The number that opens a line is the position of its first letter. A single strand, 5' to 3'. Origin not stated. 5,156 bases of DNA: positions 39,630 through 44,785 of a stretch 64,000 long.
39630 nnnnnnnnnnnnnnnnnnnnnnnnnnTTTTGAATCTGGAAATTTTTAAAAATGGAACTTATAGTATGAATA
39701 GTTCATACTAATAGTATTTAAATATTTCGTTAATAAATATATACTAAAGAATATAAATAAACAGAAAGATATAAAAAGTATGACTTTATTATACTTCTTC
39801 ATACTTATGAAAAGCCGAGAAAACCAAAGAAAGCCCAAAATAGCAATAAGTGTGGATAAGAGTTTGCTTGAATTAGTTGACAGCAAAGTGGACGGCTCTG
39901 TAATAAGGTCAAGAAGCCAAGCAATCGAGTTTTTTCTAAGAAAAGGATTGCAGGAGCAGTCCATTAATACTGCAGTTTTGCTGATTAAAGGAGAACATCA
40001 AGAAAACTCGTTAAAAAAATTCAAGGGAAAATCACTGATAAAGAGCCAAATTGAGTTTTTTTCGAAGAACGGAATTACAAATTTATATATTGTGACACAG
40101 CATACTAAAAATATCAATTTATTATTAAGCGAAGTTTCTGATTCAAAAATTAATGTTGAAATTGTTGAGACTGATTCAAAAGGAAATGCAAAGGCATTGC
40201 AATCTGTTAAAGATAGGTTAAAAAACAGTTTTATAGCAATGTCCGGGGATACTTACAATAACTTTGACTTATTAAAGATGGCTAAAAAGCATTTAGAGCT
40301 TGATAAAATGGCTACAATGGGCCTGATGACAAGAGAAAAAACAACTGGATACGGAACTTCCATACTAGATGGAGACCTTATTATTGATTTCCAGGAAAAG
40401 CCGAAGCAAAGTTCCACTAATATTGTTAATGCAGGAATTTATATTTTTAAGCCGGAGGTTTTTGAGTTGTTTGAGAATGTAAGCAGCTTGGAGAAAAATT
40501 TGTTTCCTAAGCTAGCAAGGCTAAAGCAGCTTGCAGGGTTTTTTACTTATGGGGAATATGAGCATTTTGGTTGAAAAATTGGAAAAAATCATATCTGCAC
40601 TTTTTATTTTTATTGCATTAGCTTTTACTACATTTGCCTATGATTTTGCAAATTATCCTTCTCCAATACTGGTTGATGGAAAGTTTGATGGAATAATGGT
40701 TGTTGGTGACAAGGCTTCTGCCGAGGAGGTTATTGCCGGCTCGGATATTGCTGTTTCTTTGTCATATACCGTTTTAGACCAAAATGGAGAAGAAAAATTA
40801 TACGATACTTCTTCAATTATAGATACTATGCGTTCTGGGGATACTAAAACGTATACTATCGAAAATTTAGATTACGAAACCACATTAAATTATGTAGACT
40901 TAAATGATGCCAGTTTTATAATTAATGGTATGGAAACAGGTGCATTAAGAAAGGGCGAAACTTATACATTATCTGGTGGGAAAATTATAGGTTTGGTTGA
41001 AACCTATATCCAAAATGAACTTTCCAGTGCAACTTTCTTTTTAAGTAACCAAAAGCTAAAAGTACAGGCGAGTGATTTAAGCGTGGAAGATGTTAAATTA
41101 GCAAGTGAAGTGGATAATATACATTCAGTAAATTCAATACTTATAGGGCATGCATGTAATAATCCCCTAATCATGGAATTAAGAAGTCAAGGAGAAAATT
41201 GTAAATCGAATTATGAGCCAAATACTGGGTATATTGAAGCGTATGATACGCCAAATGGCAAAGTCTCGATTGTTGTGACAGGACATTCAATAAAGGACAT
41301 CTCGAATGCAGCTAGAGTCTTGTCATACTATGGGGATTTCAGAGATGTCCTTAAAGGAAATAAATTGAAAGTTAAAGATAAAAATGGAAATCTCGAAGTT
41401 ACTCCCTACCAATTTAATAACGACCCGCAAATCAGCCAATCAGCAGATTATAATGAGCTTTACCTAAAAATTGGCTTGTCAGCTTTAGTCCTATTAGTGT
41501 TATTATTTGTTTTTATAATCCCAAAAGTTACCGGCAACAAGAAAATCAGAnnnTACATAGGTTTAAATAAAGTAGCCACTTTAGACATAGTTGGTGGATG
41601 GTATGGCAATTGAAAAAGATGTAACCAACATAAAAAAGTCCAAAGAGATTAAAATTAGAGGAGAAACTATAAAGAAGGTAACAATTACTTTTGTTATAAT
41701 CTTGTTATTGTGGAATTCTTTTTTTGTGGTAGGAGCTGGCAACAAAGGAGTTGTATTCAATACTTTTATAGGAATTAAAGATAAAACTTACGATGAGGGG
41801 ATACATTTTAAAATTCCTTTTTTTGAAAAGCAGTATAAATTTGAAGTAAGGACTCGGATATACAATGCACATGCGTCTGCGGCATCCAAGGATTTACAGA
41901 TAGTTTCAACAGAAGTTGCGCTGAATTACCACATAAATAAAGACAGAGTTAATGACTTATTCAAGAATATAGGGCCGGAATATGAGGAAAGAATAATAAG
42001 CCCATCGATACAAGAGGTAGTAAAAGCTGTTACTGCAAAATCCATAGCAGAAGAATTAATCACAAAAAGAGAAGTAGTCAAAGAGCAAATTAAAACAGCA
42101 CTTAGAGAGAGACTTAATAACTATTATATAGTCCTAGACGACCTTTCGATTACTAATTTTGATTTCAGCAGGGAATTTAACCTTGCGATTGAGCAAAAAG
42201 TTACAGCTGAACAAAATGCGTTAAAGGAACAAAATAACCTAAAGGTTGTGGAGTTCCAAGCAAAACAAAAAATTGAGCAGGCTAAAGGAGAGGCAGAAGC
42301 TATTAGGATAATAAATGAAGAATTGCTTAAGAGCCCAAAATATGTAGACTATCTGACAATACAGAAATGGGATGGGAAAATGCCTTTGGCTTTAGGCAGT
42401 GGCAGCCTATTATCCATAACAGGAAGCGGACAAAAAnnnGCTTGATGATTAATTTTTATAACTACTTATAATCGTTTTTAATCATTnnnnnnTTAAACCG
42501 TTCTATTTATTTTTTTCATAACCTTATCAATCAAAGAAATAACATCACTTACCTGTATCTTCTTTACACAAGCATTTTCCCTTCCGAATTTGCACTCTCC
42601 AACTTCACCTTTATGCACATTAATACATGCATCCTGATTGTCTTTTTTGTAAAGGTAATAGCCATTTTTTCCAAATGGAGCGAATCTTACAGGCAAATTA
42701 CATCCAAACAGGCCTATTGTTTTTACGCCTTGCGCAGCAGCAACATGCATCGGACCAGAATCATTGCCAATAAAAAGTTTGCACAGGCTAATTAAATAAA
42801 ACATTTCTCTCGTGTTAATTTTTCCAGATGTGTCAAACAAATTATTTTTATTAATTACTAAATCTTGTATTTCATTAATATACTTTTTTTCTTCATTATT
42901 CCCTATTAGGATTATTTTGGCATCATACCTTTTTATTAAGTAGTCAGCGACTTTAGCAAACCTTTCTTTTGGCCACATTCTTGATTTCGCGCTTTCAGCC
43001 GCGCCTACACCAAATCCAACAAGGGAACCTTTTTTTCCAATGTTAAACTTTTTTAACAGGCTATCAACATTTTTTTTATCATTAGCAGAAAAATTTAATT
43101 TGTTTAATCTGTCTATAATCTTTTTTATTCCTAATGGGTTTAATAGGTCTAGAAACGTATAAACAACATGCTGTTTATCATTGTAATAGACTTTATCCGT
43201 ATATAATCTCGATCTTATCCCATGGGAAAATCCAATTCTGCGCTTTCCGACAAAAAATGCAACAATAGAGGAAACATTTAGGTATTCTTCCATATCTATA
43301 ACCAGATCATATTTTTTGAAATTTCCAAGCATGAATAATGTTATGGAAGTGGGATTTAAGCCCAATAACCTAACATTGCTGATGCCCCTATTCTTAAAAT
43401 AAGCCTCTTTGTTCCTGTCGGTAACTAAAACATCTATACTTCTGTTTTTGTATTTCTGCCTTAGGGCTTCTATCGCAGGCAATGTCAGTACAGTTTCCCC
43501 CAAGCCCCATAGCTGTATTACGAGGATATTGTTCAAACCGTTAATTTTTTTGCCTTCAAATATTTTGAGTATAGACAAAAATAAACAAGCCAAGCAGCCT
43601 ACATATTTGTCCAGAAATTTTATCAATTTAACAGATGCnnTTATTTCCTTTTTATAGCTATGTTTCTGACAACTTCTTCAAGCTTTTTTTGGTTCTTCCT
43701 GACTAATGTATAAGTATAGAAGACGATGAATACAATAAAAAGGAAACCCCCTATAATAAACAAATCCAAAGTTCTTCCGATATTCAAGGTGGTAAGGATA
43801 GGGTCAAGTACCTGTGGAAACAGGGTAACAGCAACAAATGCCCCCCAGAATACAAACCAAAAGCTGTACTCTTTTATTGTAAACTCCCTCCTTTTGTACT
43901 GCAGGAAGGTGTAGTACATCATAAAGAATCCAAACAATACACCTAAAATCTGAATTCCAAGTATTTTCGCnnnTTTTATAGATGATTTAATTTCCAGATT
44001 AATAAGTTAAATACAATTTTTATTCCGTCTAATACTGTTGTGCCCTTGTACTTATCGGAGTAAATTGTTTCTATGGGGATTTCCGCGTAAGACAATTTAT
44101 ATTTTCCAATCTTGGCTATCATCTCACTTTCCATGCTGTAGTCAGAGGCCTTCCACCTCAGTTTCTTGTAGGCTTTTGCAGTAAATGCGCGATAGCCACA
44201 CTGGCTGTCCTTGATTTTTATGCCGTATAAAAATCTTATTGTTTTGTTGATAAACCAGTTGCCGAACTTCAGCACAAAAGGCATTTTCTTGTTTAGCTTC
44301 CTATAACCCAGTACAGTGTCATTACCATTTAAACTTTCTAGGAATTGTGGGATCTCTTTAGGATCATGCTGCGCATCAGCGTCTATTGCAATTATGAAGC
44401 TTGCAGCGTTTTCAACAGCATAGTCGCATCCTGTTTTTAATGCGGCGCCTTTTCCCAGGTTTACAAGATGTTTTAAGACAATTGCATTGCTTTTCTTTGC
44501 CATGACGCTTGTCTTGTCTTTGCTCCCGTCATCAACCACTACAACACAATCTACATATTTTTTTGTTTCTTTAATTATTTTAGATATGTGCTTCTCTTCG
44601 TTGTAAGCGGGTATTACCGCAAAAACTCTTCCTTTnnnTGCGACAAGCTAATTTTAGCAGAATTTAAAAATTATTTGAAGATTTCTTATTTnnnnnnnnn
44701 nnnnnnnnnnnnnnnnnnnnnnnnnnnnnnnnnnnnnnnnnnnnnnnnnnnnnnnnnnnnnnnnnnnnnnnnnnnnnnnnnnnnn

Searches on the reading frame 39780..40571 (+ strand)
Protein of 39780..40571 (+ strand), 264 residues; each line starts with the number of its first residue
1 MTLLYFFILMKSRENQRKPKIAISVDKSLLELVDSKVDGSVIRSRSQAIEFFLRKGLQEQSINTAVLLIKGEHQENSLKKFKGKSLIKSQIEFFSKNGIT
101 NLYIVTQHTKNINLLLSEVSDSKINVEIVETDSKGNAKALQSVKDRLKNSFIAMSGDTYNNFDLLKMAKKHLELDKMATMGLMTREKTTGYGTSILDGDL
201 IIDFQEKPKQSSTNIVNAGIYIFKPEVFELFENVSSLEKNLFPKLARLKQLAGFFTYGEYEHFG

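Call 84: search_protein_families(library=pfam, proteins=[window:39780-40571:+], max_evalue=0.01)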
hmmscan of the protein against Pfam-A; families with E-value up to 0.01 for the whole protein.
window:39780-40571:+ (264 aa): 2 families
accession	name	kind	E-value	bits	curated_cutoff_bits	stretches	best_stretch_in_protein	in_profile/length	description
PF00483.29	NTP_transferase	-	2.3e-21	76.9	21.2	1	81-236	28-194/245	Nucleotidyl transferase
PF01402.27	RHH_1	-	0.0041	17.5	20.5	0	23-53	4-33/39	Ribbon-helix-helix protein, copG family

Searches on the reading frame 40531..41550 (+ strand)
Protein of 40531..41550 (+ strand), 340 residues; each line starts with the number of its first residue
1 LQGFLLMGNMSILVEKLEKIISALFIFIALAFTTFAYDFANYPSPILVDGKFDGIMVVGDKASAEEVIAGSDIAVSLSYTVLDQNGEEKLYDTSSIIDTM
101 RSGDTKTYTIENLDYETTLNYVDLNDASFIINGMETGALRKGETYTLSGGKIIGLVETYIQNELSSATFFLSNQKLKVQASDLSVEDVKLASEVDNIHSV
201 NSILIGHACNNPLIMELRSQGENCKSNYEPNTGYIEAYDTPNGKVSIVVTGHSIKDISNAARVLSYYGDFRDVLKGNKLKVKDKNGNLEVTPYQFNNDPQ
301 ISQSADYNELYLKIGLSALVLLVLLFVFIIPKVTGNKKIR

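Call 82: search_protein_families(library=pfam, proteins=[window:40531-41550:+], max_evalue=0.0001)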
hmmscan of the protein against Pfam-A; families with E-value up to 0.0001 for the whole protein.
window:40531-41550:+ (340 aa): 1 family
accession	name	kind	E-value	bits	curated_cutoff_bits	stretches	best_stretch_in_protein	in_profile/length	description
PF05124.17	S_layer_C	-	4.5e-07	30.1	23.9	1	39-264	2-173/177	S-layer like family, outer domain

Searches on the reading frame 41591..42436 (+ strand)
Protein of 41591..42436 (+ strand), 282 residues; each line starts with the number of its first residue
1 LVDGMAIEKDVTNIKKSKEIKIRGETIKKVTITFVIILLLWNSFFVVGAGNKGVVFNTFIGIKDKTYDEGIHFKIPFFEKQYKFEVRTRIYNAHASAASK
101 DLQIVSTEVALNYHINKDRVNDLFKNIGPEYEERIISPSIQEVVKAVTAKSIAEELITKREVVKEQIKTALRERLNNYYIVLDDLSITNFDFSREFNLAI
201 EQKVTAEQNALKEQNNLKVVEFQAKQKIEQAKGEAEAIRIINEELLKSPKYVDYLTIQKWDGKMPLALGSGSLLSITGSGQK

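Call 84: search_protein_families(library=pfam, proteins=[window:41591-42436:+], max_evalue=0.01)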
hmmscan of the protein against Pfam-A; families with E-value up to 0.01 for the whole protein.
window:41591-42436:+ (282 aa): 1 family
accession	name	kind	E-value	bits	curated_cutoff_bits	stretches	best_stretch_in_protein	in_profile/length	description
PF01145.31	Band_7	-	2.1e-31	109.8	23.6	1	46-235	2-176/176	SPFH domain / Band 7 family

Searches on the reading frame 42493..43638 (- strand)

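Call 82: search_protein_families(library=pfam, proteins=[window:42493-43638:-], max_evalue=0.0001)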
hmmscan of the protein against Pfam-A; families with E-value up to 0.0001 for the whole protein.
window:42493-43638:- (381 aa): 1 family
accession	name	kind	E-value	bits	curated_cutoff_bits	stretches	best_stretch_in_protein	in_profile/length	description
PF01075.23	Glyco_transf_9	-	1e-31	110.6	22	1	108-336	11-234/247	Glycosyltransferase family 9 (heptosyltransferase)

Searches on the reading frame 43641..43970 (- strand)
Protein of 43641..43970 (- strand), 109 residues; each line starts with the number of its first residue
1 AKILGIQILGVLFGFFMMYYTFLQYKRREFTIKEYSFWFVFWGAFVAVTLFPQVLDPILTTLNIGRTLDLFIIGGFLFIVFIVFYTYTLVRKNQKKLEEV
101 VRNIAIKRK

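Call 84: search_protein_families(library=pfam, proteins=[window:43641-43970:-], max_evalue=0.01)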
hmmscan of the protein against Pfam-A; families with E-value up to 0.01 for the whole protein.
window:43641-43970:- (109 aa): 2 families
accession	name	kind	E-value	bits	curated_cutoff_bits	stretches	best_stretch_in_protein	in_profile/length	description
PF10066.14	DUF2304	-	1.3e-21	77.3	25.5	1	6-109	2-105/106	Uncharacterized conserved protein (DUF2304)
PF06305.16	LapA_dom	-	0.0031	17.8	28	0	3-28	23-48/64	Lipopolysaccharide assembly protein A domain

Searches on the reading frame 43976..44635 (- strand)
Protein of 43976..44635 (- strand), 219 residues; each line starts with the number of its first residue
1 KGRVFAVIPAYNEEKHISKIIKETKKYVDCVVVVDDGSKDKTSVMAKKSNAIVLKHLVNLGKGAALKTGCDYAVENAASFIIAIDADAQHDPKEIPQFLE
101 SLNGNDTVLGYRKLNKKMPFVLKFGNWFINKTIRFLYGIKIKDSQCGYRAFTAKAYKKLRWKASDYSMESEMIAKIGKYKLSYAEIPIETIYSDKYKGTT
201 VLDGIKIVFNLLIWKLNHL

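Call 84: search_protein_families(library=pfam, proteins=[window:43976-44635:-], max_evalue=0.01)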
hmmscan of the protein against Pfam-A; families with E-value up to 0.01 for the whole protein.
window:43976-44635:- (219 aa): 2 families
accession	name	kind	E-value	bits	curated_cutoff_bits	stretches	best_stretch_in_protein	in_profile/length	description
PF00535.33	Glycos_transf_2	-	1.9e-21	77.2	23.3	1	7-159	3-167/168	Glycosyl transferase family 2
PF10111.15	Glyco_tranf_2_2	-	0.00071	19.6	27.3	1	7-88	3-92/276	Glycosyltransferase like family 2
